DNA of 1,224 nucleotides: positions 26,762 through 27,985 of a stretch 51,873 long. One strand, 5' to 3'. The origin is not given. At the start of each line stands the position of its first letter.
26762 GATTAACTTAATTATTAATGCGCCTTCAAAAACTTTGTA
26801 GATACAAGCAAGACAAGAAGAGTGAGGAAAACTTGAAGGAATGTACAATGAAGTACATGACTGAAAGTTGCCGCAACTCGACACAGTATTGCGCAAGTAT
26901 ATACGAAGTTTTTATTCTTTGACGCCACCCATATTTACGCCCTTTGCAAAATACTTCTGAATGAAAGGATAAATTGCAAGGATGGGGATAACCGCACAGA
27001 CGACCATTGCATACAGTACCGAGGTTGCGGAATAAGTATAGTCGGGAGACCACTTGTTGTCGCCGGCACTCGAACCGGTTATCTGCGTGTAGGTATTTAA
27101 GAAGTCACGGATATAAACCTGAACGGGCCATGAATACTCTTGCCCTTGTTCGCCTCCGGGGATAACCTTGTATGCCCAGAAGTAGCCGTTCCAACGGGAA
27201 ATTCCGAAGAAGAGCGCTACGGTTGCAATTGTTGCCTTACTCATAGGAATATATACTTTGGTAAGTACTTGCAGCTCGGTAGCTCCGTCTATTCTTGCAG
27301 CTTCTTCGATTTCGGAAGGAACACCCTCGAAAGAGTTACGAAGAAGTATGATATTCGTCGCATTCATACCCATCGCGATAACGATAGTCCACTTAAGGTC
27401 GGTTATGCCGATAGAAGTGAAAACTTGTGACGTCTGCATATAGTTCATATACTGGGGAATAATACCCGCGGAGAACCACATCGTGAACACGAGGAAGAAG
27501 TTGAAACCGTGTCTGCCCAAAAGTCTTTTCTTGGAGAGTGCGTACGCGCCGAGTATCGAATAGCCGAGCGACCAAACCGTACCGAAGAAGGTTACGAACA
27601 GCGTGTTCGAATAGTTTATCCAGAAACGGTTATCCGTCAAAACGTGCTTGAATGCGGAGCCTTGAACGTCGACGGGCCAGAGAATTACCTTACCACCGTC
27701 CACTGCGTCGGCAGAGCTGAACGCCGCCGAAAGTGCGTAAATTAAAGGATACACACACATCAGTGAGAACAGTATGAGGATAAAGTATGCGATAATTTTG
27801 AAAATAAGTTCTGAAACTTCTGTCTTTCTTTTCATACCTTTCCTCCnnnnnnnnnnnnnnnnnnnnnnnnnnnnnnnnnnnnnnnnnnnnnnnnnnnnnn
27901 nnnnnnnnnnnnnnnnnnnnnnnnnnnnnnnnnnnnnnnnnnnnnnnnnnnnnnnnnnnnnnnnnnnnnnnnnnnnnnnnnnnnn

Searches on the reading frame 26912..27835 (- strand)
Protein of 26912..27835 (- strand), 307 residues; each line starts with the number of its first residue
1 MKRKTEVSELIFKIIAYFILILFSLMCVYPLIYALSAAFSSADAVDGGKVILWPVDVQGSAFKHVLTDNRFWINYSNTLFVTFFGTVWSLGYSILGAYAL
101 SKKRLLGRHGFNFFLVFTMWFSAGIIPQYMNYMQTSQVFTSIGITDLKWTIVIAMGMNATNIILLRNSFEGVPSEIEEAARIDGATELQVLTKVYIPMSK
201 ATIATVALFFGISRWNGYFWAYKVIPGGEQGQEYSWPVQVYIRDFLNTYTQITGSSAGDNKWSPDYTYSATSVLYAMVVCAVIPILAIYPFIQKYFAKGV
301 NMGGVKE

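Call 9: search_protein_families(library=pfam, proteins=[window:26912-27835:-])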
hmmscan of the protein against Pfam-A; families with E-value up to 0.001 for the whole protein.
window:26912-27835:- (307 aa): 1 family
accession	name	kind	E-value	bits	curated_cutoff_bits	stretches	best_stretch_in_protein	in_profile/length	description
PF00528.27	BPD_transp_1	-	4.4e-12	46.6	26.4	1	113-300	35-182/184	Binding-protein-dependent transport system inner membrane component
